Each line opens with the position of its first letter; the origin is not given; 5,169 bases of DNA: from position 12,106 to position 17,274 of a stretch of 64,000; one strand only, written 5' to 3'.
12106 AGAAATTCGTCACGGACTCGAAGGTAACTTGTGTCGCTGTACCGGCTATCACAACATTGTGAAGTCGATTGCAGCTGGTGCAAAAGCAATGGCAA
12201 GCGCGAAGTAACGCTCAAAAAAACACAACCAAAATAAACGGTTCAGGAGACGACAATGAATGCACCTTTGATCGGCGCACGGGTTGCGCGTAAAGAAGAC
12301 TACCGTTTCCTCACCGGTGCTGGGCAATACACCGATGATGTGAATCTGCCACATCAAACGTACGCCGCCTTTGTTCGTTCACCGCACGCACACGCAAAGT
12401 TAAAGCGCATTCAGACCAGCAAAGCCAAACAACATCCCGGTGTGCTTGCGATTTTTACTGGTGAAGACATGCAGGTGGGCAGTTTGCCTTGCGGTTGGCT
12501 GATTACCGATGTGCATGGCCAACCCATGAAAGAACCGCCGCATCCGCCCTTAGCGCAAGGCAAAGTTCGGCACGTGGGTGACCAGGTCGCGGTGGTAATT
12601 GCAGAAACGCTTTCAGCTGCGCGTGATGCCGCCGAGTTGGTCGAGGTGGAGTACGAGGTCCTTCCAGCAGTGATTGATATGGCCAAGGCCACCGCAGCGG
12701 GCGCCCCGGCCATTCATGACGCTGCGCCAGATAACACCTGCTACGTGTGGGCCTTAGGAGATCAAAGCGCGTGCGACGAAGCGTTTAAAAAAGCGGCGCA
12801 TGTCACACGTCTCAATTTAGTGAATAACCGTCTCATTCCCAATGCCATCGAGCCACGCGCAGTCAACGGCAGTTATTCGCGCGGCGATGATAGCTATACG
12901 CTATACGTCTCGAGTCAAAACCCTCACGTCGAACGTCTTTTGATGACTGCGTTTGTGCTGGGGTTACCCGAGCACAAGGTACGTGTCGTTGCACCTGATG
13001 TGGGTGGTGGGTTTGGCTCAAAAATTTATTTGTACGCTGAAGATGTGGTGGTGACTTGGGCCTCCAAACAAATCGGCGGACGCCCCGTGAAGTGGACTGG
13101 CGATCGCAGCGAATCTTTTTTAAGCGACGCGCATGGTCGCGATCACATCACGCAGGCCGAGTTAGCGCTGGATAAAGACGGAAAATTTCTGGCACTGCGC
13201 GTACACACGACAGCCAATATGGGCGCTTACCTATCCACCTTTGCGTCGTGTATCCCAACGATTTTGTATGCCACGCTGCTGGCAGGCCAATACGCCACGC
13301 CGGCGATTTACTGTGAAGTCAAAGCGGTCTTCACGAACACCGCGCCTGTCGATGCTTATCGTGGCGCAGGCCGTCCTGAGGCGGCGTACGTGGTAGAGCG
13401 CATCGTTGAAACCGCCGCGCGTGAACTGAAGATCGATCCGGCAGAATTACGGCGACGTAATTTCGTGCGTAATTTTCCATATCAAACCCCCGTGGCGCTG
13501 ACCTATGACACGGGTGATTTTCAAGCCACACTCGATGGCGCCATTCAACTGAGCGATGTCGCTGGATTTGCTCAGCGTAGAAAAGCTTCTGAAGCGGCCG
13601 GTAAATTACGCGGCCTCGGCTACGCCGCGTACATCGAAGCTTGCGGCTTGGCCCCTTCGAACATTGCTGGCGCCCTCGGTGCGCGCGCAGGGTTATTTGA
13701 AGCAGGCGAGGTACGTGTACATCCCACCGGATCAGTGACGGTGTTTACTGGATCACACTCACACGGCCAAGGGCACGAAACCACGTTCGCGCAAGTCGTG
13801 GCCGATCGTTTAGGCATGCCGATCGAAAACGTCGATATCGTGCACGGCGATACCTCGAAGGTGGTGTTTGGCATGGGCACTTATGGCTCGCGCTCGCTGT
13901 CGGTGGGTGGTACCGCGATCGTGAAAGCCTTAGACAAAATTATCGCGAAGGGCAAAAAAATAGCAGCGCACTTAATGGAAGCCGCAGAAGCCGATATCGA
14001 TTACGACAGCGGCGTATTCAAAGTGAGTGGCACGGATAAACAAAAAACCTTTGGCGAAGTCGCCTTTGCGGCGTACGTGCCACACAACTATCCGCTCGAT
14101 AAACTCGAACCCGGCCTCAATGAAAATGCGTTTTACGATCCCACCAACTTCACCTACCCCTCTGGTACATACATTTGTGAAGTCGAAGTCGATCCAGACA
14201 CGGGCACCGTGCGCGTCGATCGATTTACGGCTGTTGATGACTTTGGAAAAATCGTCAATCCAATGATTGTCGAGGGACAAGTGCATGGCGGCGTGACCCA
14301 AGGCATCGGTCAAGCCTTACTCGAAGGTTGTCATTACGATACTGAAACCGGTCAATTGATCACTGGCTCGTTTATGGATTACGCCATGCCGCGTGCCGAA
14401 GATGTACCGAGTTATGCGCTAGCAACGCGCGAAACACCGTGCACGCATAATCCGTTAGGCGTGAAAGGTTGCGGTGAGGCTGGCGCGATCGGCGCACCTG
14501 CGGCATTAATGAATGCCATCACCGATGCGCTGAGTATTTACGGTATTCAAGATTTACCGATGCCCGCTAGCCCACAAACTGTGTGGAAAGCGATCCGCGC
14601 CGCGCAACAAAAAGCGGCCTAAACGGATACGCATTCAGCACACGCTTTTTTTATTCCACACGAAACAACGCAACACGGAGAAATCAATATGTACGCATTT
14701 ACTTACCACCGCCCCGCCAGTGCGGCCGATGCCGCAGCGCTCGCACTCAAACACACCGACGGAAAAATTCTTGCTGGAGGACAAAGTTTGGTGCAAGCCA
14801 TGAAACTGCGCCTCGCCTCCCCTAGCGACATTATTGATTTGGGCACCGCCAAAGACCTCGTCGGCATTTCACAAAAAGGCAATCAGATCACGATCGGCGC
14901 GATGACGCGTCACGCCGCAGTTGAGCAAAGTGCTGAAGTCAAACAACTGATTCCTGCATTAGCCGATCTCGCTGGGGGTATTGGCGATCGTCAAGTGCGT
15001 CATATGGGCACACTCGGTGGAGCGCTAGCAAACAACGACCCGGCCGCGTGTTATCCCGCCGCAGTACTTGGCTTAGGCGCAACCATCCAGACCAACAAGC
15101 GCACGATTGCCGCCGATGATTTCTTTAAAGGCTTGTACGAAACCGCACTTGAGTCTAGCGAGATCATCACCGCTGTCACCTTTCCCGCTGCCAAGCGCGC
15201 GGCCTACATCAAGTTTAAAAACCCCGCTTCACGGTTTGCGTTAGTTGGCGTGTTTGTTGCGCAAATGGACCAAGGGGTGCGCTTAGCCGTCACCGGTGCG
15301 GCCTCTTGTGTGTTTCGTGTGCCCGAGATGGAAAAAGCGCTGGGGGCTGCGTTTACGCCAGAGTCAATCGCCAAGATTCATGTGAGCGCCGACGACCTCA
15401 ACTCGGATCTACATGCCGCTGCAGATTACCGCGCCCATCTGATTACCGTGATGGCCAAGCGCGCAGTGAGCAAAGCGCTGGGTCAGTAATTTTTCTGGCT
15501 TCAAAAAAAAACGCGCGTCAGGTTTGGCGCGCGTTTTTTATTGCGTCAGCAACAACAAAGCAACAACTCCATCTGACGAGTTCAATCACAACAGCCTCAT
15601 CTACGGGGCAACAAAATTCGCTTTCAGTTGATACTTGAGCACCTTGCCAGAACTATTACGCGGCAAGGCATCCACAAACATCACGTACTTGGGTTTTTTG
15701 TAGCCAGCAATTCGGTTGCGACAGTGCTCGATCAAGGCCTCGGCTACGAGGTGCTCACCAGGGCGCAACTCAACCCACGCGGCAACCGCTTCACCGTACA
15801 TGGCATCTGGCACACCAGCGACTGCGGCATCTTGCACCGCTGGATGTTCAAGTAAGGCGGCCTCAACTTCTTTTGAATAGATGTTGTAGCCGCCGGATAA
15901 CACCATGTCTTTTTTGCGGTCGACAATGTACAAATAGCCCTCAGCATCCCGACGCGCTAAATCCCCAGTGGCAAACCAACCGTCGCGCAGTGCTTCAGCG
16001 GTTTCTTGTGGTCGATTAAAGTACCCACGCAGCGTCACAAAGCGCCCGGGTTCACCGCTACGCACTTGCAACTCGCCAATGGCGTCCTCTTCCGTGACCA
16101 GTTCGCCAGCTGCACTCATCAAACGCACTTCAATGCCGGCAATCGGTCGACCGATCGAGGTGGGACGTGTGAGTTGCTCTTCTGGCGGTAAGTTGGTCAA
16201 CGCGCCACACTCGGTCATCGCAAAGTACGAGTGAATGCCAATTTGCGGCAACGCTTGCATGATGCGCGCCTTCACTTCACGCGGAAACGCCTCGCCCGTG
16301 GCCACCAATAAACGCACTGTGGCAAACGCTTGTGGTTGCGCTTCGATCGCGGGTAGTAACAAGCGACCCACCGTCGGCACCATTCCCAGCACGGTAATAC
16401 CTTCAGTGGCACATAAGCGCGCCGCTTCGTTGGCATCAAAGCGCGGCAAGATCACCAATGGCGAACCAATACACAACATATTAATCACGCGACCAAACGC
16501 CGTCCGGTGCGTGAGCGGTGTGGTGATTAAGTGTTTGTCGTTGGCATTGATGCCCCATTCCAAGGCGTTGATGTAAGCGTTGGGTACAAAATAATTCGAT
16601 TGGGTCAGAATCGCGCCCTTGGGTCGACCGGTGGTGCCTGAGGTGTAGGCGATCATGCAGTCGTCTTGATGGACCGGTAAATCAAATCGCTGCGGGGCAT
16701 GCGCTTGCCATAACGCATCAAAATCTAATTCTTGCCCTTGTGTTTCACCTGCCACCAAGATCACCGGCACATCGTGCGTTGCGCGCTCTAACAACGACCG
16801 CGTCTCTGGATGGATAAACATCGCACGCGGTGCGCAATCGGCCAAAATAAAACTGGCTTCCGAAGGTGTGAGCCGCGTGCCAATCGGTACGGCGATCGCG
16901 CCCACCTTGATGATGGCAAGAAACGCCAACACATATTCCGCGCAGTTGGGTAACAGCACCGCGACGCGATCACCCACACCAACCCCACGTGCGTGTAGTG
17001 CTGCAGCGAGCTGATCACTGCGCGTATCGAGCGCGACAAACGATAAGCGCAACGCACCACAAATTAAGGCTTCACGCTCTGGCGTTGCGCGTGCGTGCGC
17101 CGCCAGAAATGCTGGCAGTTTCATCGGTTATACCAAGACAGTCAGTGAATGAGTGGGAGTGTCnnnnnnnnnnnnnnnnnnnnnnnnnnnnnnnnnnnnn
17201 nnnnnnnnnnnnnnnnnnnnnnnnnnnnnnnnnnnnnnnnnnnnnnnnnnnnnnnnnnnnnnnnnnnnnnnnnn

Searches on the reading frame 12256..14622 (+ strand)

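Call 49: search_protein_families(library=pfam, proteins=[window:12256-14622:+], max_evalue=0.00001)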
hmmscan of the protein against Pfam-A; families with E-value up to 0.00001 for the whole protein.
window:12256-14622:+ (788 aa): 3 families
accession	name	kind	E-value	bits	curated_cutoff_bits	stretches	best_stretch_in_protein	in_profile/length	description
PF20256.3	MoCoBD_2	-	1.6e-91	307.2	27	1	432-718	5-283/283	Molybdopterin cofactor-binding domain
PF02738.23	MoCoBD_1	-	5.1e-76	255.4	27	1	153-403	1-244/244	Molybdopterin cofactor-binding domain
PF01315.27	Ald_Xan_dh_C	-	4.2e-31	107.9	31.3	1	20-137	1-110/110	Aldehyde oxidase and xanthine dehydrogenase, a/b hammerhead domain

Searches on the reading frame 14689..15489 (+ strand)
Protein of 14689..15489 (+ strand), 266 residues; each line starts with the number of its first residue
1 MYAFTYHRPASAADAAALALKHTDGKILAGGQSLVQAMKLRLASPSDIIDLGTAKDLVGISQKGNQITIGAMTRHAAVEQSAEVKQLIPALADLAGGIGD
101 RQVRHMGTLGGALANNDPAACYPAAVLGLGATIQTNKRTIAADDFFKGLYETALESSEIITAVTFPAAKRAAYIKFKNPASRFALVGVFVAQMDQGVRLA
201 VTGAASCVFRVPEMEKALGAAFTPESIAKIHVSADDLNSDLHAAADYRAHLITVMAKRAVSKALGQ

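Call 49: search_protein_families(library=pfam, proteins=[window:14689-15489:+], max_evalue=0.00001)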
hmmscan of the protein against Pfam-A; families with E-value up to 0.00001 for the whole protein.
window:14689-15489:+ (266 aa): 1 family
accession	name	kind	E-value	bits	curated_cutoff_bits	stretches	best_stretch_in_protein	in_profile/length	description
PF00941.27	FAD_binding_5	-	8.8e-43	146.5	27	1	3-167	2-169/170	FAD binding domain in molybdopterin dehydrogenase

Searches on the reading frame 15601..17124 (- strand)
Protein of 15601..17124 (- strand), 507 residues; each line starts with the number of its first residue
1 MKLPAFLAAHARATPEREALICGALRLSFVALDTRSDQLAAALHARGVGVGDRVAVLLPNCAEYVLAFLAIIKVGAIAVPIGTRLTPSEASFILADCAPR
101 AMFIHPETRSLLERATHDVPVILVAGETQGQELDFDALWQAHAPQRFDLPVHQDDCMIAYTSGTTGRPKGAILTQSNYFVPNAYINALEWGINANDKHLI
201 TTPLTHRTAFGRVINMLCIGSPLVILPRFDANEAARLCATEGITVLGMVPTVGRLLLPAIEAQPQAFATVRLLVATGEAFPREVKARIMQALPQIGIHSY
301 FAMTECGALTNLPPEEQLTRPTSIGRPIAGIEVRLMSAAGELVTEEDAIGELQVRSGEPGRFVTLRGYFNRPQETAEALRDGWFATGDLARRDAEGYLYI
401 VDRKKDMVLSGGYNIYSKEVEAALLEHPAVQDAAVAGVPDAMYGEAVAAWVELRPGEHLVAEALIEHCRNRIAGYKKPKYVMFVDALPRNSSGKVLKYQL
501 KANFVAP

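Call 49: search_protein_families(library=pfam, proteins=[window:15601-17124:-], max_evalue=0.00001)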
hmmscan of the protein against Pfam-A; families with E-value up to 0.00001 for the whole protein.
window:15601-17124:- (507 aa): 2 families
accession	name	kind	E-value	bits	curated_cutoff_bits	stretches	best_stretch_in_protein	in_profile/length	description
PF00501.34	AMP-binding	-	1.5e-72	244.9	29.9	1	8-356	2-376/384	AMP-binding enzyme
PF13193.12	AMP-binding_C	-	5.7e-23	82.1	24.5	1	419-494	1-76/76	AMP-binding enzyme C-terminal domain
